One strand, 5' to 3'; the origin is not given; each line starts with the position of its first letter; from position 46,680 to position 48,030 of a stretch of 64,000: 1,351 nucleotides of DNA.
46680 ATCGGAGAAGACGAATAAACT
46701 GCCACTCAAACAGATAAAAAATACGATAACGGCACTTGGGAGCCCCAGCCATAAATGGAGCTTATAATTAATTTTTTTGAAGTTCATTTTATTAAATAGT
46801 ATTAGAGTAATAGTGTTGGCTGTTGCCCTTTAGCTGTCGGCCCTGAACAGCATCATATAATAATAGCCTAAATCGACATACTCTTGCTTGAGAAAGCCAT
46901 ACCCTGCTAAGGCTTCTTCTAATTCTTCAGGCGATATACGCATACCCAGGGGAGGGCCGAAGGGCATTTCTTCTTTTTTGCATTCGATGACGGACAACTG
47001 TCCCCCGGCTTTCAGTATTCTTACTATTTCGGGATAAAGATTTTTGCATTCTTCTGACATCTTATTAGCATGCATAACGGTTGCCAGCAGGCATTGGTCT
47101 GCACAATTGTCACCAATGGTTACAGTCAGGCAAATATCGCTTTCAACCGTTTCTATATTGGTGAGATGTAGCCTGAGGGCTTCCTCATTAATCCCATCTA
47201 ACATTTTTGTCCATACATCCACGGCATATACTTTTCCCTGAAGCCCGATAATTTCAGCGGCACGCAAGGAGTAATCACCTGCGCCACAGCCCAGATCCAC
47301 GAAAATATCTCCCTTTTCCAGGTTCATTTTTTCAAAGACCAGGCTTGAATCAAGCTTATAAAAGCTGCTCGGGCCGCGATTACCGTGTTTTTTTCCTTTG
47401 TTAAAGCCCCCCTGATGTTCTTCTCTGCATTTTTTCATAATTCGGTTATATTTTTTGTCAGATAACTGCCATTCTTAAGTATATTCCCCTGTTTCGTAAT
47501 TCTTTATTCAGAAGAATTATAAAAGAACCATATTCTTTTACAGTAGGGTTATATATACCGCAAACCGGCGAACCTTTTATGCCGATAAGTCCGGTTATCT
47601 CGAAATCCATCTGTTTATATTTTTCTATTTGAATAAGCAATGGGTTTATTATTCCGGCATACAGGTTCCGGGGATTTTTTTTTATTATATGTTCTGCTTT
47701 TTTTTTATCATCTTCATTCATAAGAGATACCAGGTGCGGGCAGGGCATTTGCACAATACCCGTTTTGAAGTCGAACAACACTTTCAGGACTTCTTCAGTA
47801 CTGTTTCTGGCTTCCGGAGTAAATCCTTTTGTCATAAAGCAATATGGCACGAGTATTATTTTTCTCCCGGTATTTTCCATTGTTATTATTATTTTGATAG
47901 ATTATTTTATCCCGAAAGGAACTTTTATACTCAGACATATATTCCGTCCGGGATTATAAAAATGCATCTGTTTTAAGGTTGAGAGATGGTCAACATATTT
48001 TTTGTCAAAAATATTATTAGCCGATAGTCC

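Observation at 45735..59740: Metallophore-uptake-type locus (AraC sensor, TonB receptor, exporter-fold ABC pair, PepSY reductase) that embeds a 1341-aa ATP-driven Fe-S reductase-like fusion, a half-size permease, a Cys protein and a methyltransferase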

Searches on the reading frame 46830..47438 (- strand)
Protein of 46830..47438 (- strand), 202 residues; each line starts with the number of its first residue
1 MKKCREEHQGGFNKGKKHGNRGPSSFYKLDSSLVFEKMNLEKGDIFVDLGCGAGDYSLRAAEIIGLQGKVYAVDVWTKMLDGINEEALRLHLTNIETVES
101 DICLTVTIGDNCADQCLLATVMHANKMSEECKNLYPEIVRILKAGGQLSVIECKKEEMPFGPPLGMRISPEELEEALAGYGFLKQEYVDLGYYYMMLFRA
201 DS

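Call 3: search_protein_families(library=pfam, proteins=[window:46830-47438:-], max_evalue=0.01)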
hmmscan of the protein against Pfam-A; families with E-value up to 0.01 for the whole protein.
window:46830-47438:- (202 aa): 17 families
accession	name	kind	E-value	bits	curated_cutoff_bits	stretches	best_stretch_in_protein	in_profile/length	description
PF13847.12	Methyltransf_31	-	4.9e-13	49.4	27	1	41-159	2-119/145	Methyltransferase domain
PF01209.24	Ubie_methyltran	-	2.8e-12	46.9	20.1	1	33-159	38-160/233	ubiE/COQ5 methyltransferase family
PF13649.12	Methyltransf_25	-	1.6e-11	45.2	27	1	47-146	2-97/97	Methyltransferase domain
PF08241.18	Methyltransf_11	-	3.1e-10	41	21.2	1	47-149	1-94/95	Methyltransferase domain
PF01728.25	FtsJ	-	1.3e-05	25.6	24.1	1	26-99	6-79/181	FtsJ-like methyltransferase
PF08123.19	DOT1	-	0.00027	21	23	1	33-67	33-67/205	Histone methylation protein DOT1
PF01189.24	Methyltr_RsmB-F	-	0.00059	20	27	1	38-118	4-85/199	16S rRNA methyltransferase RsmB/F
PF05175.20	MTS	-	0.0006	19.9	23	1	31-157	20-145/170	Methyltransferase small domain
PF00891.24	Methyltransf_2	-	0.0006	19.7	22.3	1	21-159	41-173/210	O-methyltransferase domain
PF08704.16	GCD14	-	0.0013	18.9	26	1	26-103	24-102/247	tRNA methyltransferase complex GCD14 subunit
PF08242.18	Methyltransf_12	-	0.002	19.3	30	1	47-148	1-98/98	Methyltransferase domain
PF02390.23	Methyltransf_4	-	0.0028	17.6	24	1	44-103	3-63/173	Putative methyltransferase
PF03848.20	TehB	-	0.0028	17.5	20.4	1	44-185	32-168/193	Tellurite resistance protein TehB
PF02353.26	CMAS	-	0.0032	17.3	27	1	32-63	52-83/273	Mycolic acid cyclopropane synthetase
PF05148.21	Methyltransf_8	-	0.0035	17.7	27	0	87-155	98-161/219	Hypothetical methyltransferase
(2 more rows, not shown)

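Call 4: search_protein_families(library=ncbifam, proteins=[window:46830-47438:-], max_evalue=0.01)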
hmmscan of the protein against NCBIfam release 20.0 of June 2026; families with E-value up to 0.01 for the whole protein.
window:46830-47438:- (202 aa): 32 families (the best 25 are shown)
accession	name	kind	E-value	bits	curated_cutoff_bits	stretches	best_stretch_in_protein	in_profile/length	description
NF008823.0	PRK11873.1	subfamily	1e-14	54.7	263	1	38-152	73-183/272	arsenite methyltransferase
NF041537.1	ArsM_AhpD_UU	exception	9.2e-12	44.4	510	1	39-150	73-180/345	arsenite methyltransferase/AhpD domain selenoprotein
NF047649.1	MTase_UXPK_star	exception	3.6e-11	42.6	460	1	39-151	74-182/283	methyltransferase/UXPK-star double selenoprotein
NF041536.1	ArsM_DUF2284_UU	exception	9.3e-11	40.7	575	1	39-151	73-181/459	arsenite methyltransferase/DUF2284 domain selenoprotein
NF001243.0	PRK00216.1-4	equivalog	1.2e-10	41.2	235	1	34-159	39-160/237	demethylmenaquinone methyltransferase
TIGR02752.1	MenG_heptapren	equivalog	1.6e-10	40.9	419.85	1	35-158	38-157/231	demethylmenaquinone methyltransferase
TIGR02469.1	CbiT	equivalog_domain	5.6e-10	39.5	78.3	1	33-107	10-80/124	precorrin-6Y C5,15-methyltransferase (decarboxylating) subunit CbiT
NF001244.0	PRK00216.1-5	equivalog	8.7e-10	38.3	216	1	35-158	41-161/236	bifunctional demethylmenaquinone methyltransferase/2-methoxy-6-polyprenyl-1,4-benzoquinol methylase UbiE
NF001556.0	PRK00377.1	equivalog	1.1e-09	38.4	238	1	32-106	30-105/198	cobalt-precorrin-6Y C(15)-methyltransferase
NF052510.1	methyltran_MpqE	exception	2.3e-09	37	335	1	36-154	40-155/234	methyl-plastoquinone biosynthesis methyltransferase MpqE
NF011494.0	PRK14902.1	equivalog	6e-09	35.2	319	1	29-103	237-311/444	16S rRNA (cytosine(967)-C(5))-methyltransferase RsmB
NF001240.0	PRK00216.1-1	equivalog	1.3e-08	34.2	378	1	32-155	53-173/251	bifunctional demethylmenaquinone methyltransferase/2-methoxy-6-polyprenyl-1,4-benzoquinol methylase UbiE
TIGR01934.1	MenG_MenH_UbiE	subfamily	1.9e-08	33.9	158.35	1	35-158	32-149/223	ubiquinone/menaquinone biosynthesis methyltransferase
NF040538.1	methyl_ArsM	equivalog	1.3e-07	31.2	500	1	41-81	60-100/356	arsinothricin biosynthesis methyltransferase ArsM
NF001242.0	PRK00216.1-3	equivalog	1.8e-06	27.5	351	1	41-159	67-184/258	bifunctional demethylmenaquinone methyltransferase/2-methoxy-6-polyprenyl-1,4-benzoquinol methylase UbiE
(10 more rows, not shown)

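Call 40: search_solved_structures(query=window:46830-47438:-, max_evalue=0.001)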
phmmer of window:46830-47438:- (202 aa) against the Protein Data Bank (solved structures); distinct sequences matched with E-value up to 0.001: 7.
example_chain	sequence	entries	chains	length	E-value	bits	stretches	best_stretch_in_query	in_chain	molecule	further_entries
3dh0_A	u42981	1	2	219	5.5e-17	64.9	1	22-194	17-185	SAM dependent methyltransferase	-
3i9f_A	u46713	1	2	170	2.7e-07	33.3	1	42-173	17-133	Putative type 11 methyltransferase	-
4pne_A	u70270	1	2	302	4.6e-06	29.3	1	31-190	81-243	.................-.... protein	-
9ohl_C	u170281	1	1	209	0.00048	22.7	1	43-106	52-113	rRNA N(6)-adenosine-methyltransferase METTL5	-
6h2u_A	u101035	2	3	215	0.00051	22.6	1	43-106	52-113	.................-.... protein 5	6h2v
5wp5_A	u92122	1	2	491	0.00051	22.6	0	36-159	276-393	Phosphomethylethanolamine N-methyltransferase 2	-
5wp4_A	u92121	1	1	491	0.00052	22.6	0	34-156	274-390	Phosphoethanolamine N-methyltransferase 1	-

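Call 61: find_homologous_proteins(query=window:46830-47438:-, max_evalue=1e-15)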
Query window:46830-47438:- (202 aa): 182 proteins with E <= 1e-15 among 317 candidates; the best 120 are listed.
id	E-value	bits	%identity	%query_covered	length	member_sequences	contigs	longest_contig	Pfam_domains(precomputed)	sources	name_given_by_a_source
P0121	2.8e-133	459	100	100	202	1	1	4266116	PF13847.13,PF13649.13,PF01728.26,PF01209.25,PF08241.19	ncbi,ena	-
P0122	4.0e-101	354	77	99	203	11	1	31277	PF13847.13,PF05175.21,PF13649.13,PF08704.17,PF01135.26,PF01728.26,PF01209.25,PF08241.19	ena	-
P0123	3.5e-84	299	67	99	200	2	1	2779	PF13847.13,PF05175.21,PF13649.13,PF01135.26,PF13679.13,PF01728.26,PF01209.25,PF08241.19,PF08242.19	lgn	-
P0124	1.2e-82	294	66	98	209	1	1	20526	PF13847.13,PF13649.13,PF02475.24,PF01728.26,PF01209.25,PF08241.19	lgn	-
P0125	5.1e-82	292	64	98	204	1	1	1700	PF13847.13,PF03848.21,PF02353.27,PF05175.21,PF13649.13,PF01189.24,PF01728.26,PF01209.25,PF08241.19,PF08242.19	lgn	-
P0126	4.4e-81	289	67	98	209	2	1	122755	PF13847.13,PF13649.13,PF01728.26,PF01209.25,PF08241.19,PF08242.19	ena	-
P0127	5.4e-80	285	62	99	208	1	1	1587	PF13847.13,PF13649.13,PF01728.26,PF01209.25,PF08241.19,PF08242.19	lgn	-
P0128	2.0e-77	277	63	98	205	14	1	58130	PF13847.13,PF13649.13,PF08704.17,PF01209.25,PF08241.19,PF08242.19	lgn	-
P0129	7.9e-77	275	61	99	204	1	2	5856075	PF13847.13,PF13649.13,PF01728.26,PF01209.25,PF08241.19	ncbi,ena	-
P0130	1.0e-76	275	63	99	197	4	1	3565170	PF13847.13,PF05175.21,PF13649.13,PF08123.20,PF01209.25,PF08241.19,PF08242.19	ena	-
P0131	4.1e-76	273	62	100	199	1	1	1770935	PF13847.13,PF03848.21,PF05175.21,PF13649.13,PF01728.26,PF01209.25,PF08241.19,PF08242.19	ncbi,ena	-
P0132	6.4e-75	269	60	100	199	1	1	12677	PF13847.13,PF13649.13,PF02475.24,PF01135.26,PF01728.26,PF01209.25,PF08241.19,PF08242.19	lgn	-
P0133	6.1e-72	259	64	84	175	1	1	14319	PF13847.13,PF13649.13,PF02475.24,PF01135.26,PF01728.26,PF01209.25,PF08241.19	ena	-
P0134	2.1e-71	257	56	100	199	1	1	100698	PF02353.27,PF01189.24,PF08704.17,PF08241.19,PF13847.13,PF03848.21,PF05175.21,PF13649.13,PF02390.24,PF01728.26,PF01209.25,PF08242.19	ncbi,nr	ncbi:MAG: class I SAM-dependent methyltransferase [Bacteroidales bacterium]|nr:class I SAM-dependent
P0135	1.6e-70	254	58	98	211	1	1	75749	PF13847.13,PF03848.21,PF02353.27,PF05175.21,PF13649.13,PF01189.24,PF01135.26,PF01728.26,PF01209.25,PF08241.19,PF08242.19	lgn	-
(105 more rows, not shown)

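Call 62: find_encoding_contigs(protein=P0130, flank=10000, max_places=1)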
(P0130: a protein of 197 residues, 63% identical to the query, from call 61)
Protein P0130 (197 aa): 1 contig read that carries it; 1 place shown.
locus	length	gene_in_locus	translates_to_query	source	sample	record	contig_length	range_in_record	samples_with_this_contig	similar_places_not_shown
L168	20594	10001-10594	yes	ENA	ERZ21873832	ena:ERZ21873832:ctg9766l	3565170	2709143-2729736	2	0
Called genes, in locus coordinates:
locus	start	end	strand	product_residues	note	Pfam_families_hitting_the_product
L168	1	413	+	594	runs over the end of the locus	PF00664:ABC_membrane, PF00005:ABC_tran, PF02463:SMC_N (weak)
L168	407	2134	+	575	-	PF00664:ABC_membrane, PF02463:SMC_N, PF00005:ABC_tran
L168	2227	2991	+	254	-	PF02463:SMC_N (faint), PF00005:ABC_tran, PF13304:AAA_21 (faint)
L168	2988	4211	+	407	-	PF01458:SUFBD_core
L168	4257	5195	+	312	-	PF04055:Radical_SAM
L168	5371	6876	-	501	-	PF01609:DDE_Tnp_1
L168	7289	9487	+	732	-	PF13620:CarboxypepD_reg, PF13715:CarbopepD_reg_2, PF07715:Plug, PF00593:TonB_dep_Rec_b-barrel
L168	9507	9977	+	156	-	-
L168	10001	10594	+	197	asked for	PF01209:Ubie_methyltran, PF05175:MTS (weak), PF08123:DOT1 (weak), PF13847:Methyltransf_31, PF08241:Methyltransf_11, PF08242:Methyltransf_12 (weak), PF13649:Methyltransf_25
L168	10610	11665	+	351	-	PF03929:PepSY_TM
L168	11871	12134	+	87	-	-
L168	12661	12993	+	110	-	PF12728:HTH_17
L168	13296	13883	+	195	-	-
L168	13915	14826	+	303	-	PF18976:DUF5712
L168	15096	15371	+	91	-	PF12728:HTH_17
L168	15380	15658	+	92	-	PF12992:DUF3876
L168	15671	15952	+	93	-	PF12728:HTH_17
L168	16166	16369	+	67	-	PF13443:HTH_26, PF01381:HTH_3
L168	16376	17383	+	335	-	PF20720:nSTAND3 (faint), PF00004:AAA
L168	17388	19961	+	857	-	PF00082:Peptidase_S8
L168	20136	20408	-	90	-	-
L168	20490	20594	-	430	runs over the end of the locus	PF17293:Arm-DNA-bind_5, PF13102:Phage_int_SAM_5, PF00589:Phage_integrase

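Call 63: find_encoding_contigs(protein=P0122, flank=10000, max_places=1)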
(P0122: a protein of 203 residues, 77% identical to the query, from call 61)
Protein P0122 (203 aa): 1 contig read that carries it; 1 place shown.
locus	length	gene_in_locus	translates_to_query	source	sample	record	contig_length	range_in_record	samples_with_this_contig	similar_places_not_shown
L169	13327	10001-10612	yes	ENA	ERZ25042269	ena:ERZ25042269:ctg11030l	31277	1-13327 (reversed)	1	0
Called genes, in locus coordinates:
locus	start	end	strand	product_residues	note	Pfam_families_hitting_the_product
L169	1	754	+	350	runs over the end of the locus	PF03929:PepSY_TM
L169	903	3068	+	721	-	PF18962:Por_Secre_tail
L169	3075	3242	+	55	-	-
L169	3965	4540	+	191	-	-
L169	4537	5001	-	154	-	PF01609:DDE_Tnp_1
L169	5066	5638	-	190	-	PF01609:DDE_Tnp_1 (faint), PF13808:DDE_Tnp_1_assoc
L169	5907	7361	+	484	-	-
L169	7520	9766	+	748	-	PF18962:Por_Secre_tail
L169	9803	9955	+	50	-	-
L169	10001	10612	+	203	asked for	PF05175:MTS (weak), PF08704:GCD14 (weak), PF01135:PCMT (weak), PF01209:Ubie_methyltran, PF01728:FtsJ (weak), PF13847:Methyltransf_31, PF08241:Methyltransf_11, PF13649:Methyltransf_25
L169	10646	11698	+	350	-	PF03929:PepSY_TM, PF14358:DUF4405 (faint)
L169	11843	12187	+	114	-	-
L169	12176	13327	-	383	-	?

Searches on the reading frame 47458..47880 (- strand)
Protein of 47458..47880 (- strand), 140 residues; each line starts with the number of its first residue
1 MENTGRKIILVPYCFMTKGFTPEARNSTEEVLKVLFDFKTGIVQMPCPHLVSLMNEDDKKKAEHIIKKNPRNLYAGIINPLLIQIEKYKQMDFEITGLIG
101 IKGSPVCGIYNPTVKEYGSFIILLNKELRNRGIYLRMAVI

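Call 3: search_protein_families(library=pfam, proteins=[window:47458-47880:-], max_evalue=0.01)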
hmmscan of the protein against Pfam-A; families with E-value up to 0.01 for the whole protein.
window:47458-47880:- (140 aa): 0 families

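Call 4: search_protein_families(library=ncbifam, proteins=[window:47458-47880:-], max_evalue=0.01)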
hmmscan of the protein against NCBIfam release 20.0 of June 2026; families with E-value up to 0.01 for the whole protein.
window:47458-47880:- (140 aa): 2 families
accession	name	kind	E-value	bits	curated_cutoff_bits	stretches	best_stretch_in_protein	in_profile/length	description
NF045597.1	TudS_rel_CD3072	equivalog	1.8e-20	73.2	130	1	6-138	2-142/148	CD3072 family TudS-related putative desulfidase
TIGR00035.1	asp_race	subfamily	0.0027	17.3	93.1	0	84-131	109-156/236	amino acid racemase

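Call 41: search_solved_structures(query=window:47458-47880:-, max_evalue=1, show_alignments=2)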
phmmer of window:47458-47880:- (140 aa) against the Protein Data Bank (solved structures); distinct sequences matched with E-value up to 1: 3.
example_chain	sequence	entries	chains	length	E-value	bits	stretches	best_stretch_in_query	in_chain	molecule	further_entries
1jfl_A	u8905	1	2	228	0.37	14.2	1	77-126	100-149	ASPARTATE RACEMASE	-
2dx7_A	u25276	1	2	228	0.39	14.2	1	77-126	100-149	aspartate racemase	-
1iu9_A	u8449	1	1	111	0.41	14.1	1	86-127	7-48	aspartate racemase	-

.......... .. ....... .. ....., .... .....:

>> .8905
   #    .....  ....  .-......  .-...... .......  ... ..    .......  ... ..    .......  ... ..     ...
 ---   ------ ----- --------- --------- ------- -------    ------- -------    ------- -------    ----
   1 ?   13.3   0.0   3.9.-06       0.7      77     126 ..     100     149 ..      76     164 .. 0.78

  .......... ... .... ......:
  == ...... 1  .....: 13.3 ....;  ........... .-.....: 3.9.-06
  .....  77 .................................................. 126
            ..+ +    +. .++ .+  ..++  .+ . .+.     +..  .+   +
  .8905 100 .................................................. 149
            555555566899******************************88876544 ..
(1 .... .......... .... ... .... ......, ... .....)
